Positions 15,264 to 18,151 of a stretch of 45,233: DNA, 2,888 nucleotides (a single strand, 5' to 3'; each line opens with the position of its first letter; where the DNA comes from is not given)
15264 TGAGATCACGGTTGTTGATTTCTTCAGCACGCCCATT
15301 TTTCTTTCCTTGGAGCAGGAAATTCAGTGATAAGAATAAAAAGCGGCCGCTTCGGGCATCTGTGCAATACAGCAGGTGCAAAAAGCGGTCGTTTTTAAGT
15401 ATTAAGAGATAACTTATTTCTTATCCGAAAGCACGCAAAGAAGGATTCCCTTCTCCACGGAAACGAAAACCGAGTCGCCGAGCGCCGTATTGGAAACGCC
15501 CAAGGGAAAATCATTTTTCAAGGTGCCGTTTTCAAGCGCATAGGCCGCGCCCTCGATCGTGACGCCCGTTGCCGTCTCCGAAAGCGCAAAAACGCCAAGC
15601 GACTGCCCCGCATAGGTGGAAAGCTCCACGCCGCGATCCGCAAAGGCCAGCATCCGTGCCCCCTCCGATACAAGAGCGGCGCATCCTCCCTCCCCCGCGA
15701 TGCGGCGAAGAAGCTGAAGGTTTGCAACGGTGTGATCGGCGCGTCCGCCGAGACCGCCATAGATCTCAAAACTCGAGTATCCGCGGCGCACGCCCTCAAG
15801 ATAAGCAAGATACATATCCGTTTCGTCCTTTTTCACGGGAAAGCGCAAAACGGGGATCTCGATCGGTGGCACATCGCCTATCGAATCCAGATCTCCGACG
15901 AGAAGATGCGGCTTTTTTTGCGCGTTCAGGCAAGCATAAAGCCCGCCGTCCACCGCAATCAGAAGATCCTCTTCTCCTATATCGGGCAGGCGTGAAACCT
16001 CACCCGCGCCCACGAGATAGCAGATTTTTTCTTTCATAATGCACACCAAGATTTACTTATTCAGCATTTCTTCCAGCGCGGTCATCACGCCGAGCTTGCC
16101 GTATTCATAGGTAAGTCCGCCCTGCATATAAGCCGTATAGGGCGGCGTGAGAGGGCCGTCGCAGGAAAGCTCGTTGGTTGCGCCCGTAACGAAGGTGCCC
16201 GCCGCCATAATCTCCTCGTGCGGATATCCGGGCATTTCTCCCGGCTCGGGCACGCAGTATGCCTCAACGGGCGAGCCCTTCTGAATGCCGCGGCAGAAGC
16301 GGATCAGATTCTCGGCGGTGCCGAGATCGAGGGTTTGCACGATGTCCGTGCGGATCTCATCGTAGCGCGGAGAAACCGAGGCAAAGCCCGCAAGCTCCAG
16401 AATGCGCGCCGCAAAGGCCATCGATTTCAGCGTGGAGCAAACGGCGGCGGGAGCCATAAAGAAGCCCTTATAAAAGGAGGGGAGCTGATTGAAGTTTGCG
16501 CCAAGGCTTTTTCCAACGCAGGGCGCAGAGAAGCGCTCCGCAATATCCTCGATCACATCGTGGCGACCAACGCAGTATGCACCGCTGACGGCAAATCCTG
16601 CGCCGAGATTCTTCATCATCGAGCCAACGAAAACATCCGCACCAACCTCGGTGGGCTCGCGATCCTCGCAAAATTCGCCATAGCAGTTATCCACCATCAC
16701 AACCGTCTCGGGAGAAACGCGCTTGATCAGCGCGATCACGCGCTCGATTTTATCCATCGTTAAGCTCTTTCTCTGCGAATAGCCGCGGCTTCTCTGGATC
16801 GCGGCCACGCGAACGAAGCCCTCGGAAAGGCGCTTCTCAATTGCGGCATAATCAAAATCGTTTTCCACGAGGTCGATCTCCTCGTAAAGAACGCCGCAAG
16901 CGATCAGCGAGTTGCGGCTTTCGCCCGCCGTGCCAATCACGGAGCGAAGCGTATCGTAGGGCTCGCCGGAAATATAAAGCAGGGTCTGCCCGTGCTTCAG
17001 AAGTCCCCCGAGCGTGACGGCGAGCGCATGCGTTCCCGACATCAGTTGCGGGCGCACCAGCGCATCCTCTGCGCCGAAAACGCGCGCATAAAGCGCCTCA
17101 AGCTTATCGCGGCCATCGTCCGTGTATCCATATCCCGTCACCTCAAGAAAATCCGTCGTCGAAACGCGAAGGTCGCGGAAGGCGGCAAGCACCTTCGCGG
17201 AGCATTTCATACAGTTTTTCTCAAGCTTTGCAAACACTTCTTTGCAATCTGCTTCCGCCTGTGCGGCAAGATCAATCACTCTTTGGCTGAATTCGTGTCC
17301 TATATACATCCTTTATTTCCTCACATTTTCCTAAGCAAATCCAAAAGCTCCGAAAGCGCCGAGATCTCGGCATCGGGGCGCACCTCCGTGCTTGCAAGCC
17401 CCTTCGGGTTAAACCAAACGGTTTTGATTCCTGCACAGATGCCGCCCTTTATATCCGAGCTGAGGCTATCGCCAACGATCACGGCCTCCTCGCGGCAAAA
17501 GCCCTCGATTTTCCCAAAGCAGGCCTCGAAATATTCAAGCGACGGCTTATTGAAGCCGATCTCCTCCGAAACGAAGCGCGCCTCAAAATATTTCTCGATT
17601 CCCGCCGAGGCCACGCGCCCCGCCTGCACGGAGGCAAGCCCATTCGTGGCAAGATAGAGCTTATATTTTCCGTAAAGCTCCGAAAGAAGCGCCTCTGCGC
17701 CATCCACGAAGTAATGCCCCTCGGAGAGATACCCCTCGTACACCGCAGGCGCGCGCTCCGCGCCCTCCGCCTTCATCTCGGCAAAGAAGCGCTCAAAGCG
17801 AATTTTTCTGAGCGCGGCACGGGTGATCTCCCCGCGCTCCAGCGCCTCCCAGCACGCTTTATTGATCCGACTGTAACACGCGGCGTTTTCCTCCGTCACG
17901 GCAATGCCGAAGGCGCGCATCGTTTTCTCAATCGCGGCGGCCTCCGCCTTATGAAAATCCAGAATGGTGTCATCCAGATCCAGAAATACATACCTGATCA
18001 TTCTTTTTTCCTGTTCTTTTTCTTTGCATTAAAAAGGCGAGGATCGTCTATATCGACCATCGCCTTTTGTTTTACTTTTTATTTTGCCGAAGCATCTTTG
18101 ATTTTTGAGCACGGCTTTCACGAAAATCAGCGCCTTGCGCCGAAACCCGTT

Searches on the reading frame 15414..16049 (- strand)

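Call 9: search_protein_families(library=pfam, proteins=[window:15414-16049:-], max_evalue=0.01)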
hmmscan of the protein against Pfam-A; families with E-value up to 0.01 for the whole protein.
window:15414-16049:- (211 aa): 2 families
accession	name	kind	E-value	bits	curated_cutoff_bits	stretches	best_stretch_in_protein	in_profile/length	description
PF04263.21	TPK_catalytic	-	3.6e-17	62.8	30.7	1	26-117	7-104/113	Thiamin pyrophosphokinase, catalytic domain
PF04265.19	TPK_B1_binding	-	3.4e-11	43.1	22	1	147-203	10-67/67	Thiamin pyrophosphokinase, vitamin B1 binding domain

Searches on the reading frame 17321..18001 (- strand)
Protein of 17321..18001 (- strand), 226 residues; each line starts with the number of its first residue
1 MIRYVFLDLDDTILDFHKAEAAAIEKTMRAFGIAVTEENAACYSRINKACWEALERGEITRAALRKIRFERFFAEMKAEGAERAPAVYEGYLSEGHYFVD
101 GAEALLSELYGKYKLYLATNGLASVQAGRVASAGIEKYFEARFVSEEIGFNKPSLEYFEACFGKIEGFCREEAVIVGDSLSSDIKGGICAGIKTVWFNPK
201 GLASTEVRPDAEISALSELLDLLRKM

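Call 9: search_protein_families(library=pfam, proteins=[window:17321-18001:-], max_evalue=0.01)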
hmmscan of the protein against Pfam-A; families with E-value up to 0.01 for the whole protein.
window:17321-18001:- (226 aa): 3 families
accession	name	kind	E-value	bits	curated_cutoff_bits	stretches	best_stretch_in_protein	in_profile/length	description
PF13419.12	HAD_2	-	4.7e-16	59.9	23.8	1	7-196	3-177/178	Haloacid dehalogenase-like hydrolase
PF00702.32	Hydrolase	-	6.5e-15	56.5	26.4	1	2-191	1-191/191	haloacid dehalogenase-like hydrolase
PF13242.12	Hydrolase_like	-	6.5e-07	29.6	22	1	151-196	3-47/75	HAD-hyrolase-like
